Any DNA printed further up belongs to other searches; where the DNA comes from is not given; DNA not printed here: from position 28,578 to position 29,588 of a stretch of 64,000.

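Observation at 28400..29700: AT-rich islet encoding a leaderless EndoG/NucA-family nuclease flanked by REP elements, with an overlapping small hydrophobic ORF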

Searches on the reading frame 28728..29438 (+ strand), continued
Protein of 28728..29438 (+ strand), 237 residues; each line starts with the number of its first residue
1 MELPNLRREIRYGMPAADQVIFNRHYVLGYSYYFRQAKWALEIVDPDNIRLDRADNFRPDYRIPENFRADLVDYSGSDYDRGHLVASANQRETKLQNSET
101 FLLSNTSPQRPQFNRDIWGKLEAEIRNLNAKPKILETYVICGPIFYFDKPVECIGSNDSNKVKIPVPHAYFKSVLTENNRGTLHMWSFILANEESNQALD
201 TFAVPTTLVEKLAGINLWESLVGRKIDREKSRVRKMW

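Call 38: search_protein_families(library=pfam, proteins=[P0121, P0122, P0123, P0124, P0125, P0126, P0134, P0150, P0160, P0136], max_evalue=0.001)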
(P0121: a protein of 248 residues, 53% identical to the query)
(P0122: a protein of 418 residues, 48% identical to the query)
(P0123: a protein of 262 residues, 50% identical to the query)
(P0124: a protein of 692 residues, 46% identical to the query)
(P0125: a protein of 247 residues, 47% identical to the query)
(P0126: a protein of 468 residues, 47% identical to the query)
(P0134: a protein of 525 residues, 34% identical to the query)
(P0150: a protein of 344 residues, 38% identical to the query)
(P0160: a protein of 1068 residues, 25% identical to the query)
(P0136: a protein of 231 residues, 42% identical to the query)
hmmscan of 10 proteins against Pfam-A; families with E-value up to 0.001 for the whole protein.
P0121 (248 aa): 1 family
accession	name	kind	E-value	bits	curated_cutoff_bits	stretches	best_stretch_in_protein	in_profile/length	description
PF01223.29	Endonuclease_NS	-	3.6e-47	161.3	23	1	13-227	10-220/223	DNA/RNA non-specific endonuclease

P0122 (418 aa): 3 families
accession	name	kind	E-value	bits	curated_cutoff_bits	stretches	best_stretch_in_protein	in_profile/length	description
PF01223.29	Endonuclease_NS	-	1.3e-30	107.1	23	1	195-400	11-219/223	DNA/RNA non-specific endonuclease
PF13676.11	TIR_2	-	3.9e-22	79.5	28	1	10-123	1-109/122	TIR domain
PF01582.25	TIR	-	0.0001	22.6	21.3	1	18-109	14-100/179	TIR domain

P0123 (262 aa): 1 family
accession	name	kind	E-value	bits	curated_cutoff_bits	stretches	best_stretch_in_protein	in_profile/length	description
PF01223.29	Endonuclease_NS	-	2e-39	136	23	1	13-221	10-217/223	DNA/RNA non-specific endonuclease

P0124 (692 aa): 2 families
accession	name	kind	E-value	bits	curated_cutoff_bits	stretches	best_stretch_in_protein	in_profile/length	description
PF01223.29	Endonuclease_NS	-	1.2e-43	149.8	23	1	465-674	10-220/223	DNA/RNA non-specific endonuclease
PF00656.27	Peptidase_C14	-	2.5e-06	27.8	21.4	1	152-295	49-195/233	Caspase domain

P0125 (247 aa): 1 family
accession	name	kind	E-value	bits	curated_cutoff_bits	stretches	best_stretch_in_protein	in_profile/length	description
PF01223.29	Endonuclease_NS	-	2.6e-40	138.9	23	1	12-229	7-220/223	DNA/RNA non-specific endonuclease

P0126 (468 aa): 4 families
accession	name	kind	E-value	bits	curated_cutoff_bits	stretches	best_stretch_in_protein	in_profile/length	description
PF01223.29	Endonuclease_NS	-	6.6e-43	147.4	23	1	246-451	9-218/223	DNA/RNA non-specific endonuclease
PF13676.11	TIR_2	-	4.1e-28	98.8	28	1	9-123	2-122/122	TIR domain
PF01582.25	TIR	-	3.2e-08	34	21.3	1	13-92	9-94/179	TIR domain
PF13930.12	Endonuclea_NS_2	-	0.00044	20.9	27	1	313-374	53-108/132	DNA/RNA non-specific endonuclease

P0134 (525 aa): 2 families
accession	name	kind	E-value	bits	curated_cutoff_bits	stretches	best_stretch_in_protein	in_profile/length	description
PF01223.29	Endonuclease_NS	-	1.8e-100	335.6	23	2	289-494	10-222/223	DNA/RNA non-specific endonuclease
PF13930.12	Endonuclea_NS_2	-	1.2e-05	25.9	27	0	146-169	73-96/132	DNA/RNA non-specific endonuclease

P0150 (344 aa): 1 family
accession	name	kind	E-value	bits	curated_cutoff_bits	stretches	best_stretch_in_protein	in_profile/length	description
PF01223.29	Endonuclease_NS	-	3.7e-51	174.4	23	1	119-328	18-220/223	DNA/RNA non-specific endonuclease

P0160 (1068 aa): 2 families
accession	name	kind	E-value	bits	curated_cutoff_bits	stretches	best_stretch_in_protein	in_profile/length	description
PF01223.29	Endonuclease_NS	-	3.6e-91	305.2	23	3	101-324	10-222/223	DNA/RNA non-specific endonuclease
PF13930.12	Endonuclea_NS_2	-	0.0005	20.7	27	0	198-231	73-106/132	DNA/RNA non-specific endonuclease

P0136 (231 aa): 1 family
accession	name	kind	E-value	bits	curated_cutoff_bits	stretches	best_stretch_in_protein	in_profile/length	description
PF01223.29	Endonuclease_NS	-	1.2e-37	130.1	23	1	4-210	10-215/223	DNA/RNA non-specific endonuclease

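Call 42: search_protein_families(library=pfam, alignment_id=A3, max_evalue=0.0001)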
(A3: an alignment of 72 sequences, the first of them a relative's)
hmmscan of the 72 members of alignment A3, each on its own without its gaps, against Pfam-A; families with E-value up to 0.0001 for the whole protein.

A. member 1, L003:3462-3788:+ (109 aa): 0 families

B. families by the number of members that match (of 72 scanned): 86 families (the first 25 are shown)
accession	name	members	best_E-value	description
PF02518.31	HATPase_c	3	4.6e-24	Histidine kinase-, DNA gyrase B-, and HSP90-like ATPase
PF08241.18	Methyltransf_11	3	2.4e-19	Methyltransferase domain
PF13649.12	Methyltransf_25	3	9.5e-18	Methyltransferase domain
PF13489.12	Methyltransf_23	3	1.1e-16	Methyltransferase domain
PF08242.18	Methyltransf_12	3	3e-13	Methyltransferase domain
PF13847.12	Methyltransf_31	3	7e-13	Methyltransferase domain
PF00005.33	ABC_tran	2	2.2e-45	ABC transporter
PF04353.18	Rsd_AlgQ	2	9.8e-32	Regulator of RNA polymerase sigma(70) subunit, Rsd/AlgQ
PF13590.11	DUF4136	2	1.5e-30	Domain of unknown function (DUF4136)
PF03961.19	FapA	2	1.3e-21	Flagellar Assembly Protein A beta solenoid domain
PF02463.25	SMC_N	2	3.1e-11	RecF/RecN/SMC N terminal domain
PF01209.24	Ubie_methyltran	2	9.2e-08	ubiE/COQ5 methyltransferase family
PF00989.32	PAS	2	4.9e-07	PAS fold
PF02353.26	CMAS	2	1.4e-06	Mycolic acid cyclopropane synthetase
PF06965.17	Na_H_antiport_1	1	1.3e-144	Na+/H+ antiporter 1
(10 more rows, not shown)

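Call 43: search_protein_families(library=pfam, alignment_id=A4, max_evalue=0.0001)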
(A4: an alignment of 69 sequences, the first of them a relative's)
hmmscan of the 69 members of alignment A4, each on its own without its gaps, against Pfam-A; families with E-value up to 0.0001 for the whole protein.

A. member 1, L003:4799-5299:- (167 aa): 0 families

B. families by the number of members that match (of 69 scanned): 115 families (the first 25 are shown)
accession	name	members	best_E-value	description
PF00270.35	DEAD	2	3.6e-50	DEAD/DEAH box helicase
PF00271.37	Helicase_C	2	2.3e-35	Helicase conserved C-terminal domain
PF13899.12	Thioredoxin_7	2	2.2e-15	Thioredoxin-like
PF03880.21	DbpA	2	6.6e-13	DbpA RNA binding domain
PF13098.12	Thioredoxin_2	2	2.3e-12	Thioredoxin-like domain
PF04851.21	ResIII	2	6.8e-12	Type III restriction enzyme, res subunit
PF03190.21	Thioredox_DsbH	2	3.8e-09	Protein of unknown function, DUF255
PF00085.26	Thioredoxin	2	1.8e-08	Thioredoxin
PF13905.12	Thioredoxin_8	2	4.1e-06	Thioredoxin-like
PF00578.27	AhpC-TSA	2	5.8e-06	AhpC/TSA family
PF00709.27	Adenylsucc_synt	1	7.7e-183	Adenylosuccinate synthetase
PF00171.27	Aldedh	1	3.4e-173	Aldehyde dehydrogenase family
PF04445.19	SAM_MT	1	4.1e-104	Putative SAM-dependent methyltransferase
PF00814.31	TsaD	1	1.9e-95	tRNA N6-adenosine threonylcarbamoyltransferase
PF00135.34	COesterase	1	3.9e-92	Carboxylesterase family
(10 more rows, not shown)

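Call 60: find_related_loci(query=A5, collection=viral_contigs, flank=5000)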
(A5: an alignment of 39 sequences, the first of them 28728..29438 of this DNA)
Query A5 (237 aa) in viral_contigs; peptide patterns used: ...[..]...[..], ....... (x = any residue, [..] = any of these).
29 stretches matched a pattern; 2 encode a relative of the query (tblastn E <= 1e-3); 2 distinct loci.
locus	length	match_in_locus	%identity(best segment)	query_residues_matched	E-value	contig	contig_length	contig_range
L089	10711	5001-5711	83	1-237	2e-138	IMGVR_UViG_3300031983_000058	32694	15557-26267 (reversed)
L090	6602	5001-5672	51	3-235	6e-74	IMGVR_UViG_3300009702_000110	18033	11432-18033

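Call 62: predict_structure(alignment_id=A5)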
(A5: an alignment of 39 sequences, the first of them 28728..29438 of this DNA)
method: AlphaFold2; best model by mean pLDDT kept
length: 237 residues; sequences in the alignment: 39
mean_pLDDT: 55.4   pTM: 0.62
mean pLDDT of the five models: 55.4, 55.2, 52.6, 48.8, 44.5
residues with pLDDT >= 90: 7; 70-90: 65; 50-70: 73; < 50: 92
segments of 3 or more residues with pLDDT < 50: 1-63, 82-106
pLDDT, mean of each block of 10 residues (from residue 1): 24 26 33 30 38 34 51 64 39 28 50 74 73 67 70 56 75 74 81 88 84 62 56 53
secondary structure, 60 per line:
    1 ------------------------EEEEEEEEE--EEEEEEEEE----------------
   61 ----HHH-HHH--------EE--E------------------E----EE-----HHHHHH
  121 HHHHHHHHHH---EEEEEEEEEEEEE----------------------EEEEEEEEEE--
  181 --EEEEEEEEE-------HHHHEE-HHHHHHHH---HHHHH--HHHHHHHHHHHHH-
elements in order: E25-33 E36-44 H115-130 E134-146 E169-178 E183-191 H199-202 H206-213 H217-221 H224-236

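Call 64: search_protein_families(library=pfam, proteins=[L089:1692-4790:+, L089:5784-6182:-, L089:6185-6589:-, L089:6880-10710:-, L089:1076-1504:+, L090:1066-2514:-, L090:2588-3022:+, L090:3028-4716:+, L090:5644-6150:+, L090:6125-6601:-], max_evalue=0.001)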
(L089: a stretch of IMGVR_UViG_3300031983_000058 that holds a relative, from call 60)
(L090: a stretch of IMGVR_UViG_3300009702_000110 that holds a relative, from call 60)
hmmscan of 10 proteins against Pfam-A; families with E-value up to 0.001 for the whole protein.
L089:1692-4790:+ (1033 aa): 7 families
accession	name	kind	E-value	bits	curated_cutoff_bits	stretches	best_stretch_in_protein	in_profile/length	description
PF25199.1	nSTAND_NTPase5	-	5.5e-32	111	34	1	326-467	2-143/145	Novel STAND NTPase 5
PF13289.12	SIR2_2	-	5.4e-19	69.1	24.5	1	109-237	2-124/141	SIR2-like domain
PF14559.12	TPR_19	-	1.1e-11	45.3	25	1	833-891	9-67/68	Tetratricopeptide repeat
PF25062.1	ARM_TT21_N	-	3.1e-05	24.3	40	0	798-896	117-215/222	Tetratricopeptide repeat protein 21 N-terminal ARM repeat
PF12895.13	ANAPC3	-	0.00023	21.8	27.2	0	845-897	19-70/82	Anaphase-promoting complex, cyclosome, subunit 3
PF07719.23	TPR_2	-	0.00034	21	27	0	851-873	3-25/34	Tetratricopeptide repeat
PF13432.12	TPR_16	-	0.00058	20.7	32.7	0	820-873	2-55/65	Tetratricopeptide repeat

L089:5784-6182:- (133 aa): 0 families

L089:6185-6589:- (135 aa): 1 family
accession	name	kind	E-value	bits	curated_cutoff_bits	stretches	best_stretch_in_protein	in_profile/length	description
PF18925.5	DUF5675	-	2.6e-28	98.6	26.7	1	17-123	11-114/114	Family of unknown function (DUF5675)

L089:6880-10710:- (1277 aa): 5 families
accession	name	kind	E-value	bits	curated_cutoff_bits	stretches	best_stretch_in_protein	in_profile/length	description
PF25174.1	Beta-prop_THOC3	-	2.4e-37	128.9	305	4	863-1051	92-270/272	THOC3 beta-propeller domain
PF12894.13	ANAPC4_WD40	-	4.6e-14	52.9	22.9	0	979-1010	25-57/91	Anaphase-promoting complex subunit 4 WD40 domain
PF10282.15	Lactonase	-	8.3e-12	45.4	21.7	0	955-1063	198-318/344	Lactonase, 7-bladed beta-propeller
PF23389.1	Beta-prop_WDR19_1st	-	1.2e-11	44.7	27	0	956-1010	268-322/325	WDR19 first beta-propeller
PF07151.18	DUF1391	-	4.3e-06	26.7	27.3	0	1039-1059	13-33/48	Protein of unknown function (DUF1391)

L089:1076-1504:+ (143 aa): 0 families

L090:1066-2514:- (483 aa): 1 family
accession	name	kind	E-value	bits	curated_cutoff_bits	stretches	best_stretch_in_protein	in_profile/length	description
PF06074.18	Portal_Mu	-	5.8e-06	26.3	23.9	1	112-391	49-308/336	Portal protein of Mu bacteriophage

L090:2588-3022:+ (145 aa): 0 families

L090:3028-4716:+ (563 aa): 1 family
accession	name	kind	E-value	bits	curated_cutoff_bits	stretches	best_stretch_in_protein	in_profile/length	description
PF05876.18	GpA_ATPase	-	2.2e-16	60.7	25.6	1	45-272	17-235/247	Phage terminase large subunit gpA, ATPase domain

L090:5644-6150:+ (169 aa): 0 families

L090:6125-6601:- (159 aa): 1 family
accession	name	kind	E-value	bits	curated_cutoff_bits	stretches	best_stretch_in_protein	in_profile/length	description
PF00709.27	Adenylsucc_synt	-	1.7e-12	47.3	27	1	8-115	228-330/416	Adenylosuccinate synthetase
